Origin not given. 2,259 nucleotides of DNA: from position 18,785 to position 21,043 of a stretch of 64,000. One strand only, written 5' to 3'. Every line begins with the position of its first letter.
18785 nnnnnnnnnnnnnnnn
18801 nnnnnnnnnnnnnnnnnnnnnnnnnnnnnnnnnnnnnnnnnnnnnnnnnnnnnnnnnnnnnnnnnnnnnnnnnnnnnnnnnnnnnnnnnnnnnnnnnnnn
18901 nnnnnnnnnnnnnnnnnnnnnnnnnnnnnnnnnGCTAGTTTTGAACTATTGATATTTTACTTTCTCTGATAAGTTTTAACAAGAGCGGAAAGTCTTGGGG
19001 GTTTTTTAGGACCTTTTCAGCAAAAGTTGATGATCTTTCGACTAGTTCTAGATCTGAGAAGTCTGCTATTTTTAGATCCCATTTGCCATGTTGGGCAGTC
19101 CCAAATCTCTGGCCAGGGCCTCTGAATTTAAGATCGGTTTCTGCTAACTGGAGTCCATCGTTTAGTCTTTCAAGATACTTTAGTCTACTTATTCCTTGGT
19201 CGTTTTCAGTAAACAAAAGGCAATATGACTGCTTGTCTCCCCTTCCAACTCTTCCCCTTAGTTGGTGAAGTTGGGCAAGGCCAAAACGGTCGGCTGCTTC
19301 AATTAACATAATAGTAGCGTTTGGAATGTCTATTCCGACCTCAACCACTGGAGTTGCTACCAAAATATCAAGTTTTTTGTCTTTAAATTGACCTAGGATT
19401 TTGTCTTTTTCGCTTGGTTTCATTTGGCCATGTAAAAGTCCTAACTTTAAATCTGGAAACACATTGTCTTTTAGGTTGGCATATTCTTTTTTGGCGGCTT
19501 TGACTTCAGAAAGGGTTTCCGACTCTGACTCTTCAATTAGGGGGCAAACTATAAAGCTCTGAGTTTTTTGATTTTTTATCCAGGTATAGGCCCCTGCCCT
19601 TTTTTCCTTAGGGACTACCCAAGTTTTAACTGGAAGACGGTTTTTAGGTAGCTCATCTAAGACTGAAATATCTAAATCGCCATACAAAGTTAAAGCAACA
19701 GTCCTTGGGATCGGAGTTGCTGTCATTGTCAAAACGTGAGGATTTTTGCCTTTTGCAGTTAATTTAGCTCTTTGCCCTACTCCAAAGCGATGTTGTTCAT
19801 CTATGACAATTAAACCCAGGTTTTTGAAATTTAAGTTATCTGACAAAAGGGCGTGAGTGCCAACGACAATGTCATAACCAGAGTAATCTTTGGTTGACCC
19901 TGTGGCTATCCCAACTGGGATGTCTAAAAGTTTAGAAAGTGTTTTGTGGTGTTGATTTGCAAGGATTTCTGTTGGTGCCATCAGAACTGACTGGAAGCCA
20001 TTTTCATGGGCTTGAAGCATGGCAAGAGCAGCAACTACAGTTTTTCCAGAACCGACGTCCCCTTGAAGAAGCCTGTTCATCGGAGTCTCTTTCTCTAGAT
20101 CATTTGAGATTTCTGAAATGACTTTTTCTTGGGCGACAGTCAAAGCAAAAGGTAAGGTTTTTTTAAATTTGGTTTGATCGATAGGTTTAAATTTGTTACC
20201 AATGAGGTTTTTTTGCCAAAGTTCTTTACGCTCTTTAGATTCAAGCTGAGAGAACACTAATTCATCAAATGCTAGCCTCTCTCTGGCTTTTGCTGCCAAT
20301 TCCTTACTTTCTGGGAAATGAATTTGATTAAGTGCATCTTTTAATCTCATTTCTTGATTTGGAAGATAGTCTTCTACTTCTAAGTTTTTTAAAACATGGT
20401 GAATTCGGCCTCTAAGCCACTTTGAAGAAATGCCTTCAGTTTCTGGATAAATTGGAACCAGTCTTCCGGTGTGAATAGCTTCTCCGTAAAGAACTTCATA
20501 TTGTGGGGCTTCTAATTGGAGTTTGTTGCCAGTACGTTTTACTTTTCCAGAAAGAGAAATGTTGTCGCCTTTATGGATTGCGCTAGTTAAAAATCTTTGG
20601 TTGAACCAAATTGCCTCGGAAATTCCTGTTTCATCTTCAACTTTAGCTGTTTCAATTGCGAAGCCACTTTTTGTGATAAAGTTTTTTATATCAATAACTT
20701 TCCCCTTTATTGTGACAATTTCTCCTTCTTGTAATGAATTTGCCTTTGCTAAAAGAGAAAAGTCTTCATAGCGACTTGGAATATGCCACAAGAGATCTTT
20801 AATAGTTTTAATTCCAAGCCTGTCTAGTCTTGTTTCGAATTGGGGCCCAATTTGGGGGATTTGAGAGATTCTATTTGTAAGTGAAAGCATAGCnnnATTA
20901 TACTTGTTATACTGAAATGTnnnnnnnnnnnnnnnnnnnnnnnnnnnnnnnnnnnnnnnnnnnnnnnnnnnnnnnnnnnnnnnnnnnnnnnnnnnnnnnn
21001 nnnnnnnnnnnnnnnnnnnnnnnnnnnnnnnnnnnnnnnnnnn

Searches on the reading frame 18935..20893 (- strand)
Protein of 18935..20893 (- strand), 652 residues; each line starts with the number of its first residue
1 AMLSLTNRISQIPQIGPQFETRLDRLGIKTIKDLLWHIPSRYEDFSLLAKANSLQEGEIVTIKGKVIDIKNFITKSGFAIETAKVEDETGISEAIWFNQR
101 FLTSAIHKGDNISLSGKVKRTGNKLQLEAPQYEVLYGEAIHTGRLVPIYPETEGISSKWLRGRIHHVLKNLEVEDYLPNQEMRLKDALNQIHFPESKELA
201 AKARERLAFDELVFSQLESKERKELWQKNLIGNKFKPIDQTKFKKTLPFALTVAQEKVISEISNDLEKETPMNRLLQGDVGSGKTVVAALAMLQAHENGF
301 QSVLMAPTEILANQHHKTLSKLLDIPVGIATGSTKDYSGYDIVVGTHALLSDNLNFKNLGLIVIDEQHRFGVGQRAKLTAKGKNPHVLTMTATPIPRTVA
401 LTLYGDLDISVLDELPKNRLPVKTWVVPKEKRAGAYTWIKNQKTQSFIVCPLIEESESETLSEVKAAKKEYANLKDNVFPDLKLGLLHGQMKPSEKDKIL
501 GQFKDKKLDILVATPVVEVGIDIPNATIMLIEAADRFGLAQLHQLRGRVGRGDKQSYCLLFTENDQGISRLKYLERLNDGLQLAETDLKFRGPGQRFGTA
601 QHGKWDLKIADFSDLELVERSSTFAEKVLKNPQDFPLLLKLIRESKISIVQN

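Call 103: search_protein_families(library=pfam, proteins=[window:18935-20893:-], max_evalue=0.0001)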
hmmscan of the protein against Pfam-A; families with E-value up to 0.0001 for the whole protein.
window:18935-20893:- (652 aa): 8 families
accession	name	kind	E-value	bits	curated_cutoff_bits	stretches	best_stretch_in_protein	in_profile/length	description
PF00270.35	DEAD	-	3.7e-25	89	26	1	254-399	3-164/167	DEAD/DEAH box helicase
PF17191.10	RecG_wedge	-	2.2e-22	79.8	23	1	12-166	5-157/162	RecG wedge domain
PF00271.37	Helicase_C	-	1.9e-17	63.9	23.5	1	440-551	12-108/110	Helicase conserved C-terminal domain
PF04851.21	ResIII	-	7.4e-15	55.7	22.5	1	251-394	4-162/164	Type III restriction enzyme, res subunit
PF19833.4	RecG_dom3_C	-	9.6e-09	35.6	26.8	1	578-633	2-59/87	ATP-dependent DNA helicase RecG, domain 3, C-terminal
PF01336.31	tRNA_anti-codon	-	2.6e-08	34.1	27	1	60-135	1-75/75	OB-fold nucleic acid binding domain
PF22590.2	Cas3-like_C_2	-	1e-06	29.4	27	1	462-552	10-104/106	CRISPR-associated nuclease/helicase Cas3, C-terminal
PF12869.13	tRNA_anti-like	-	7.5e-05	22.8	23.5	0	49-120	62-134/146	tRNA_anti-like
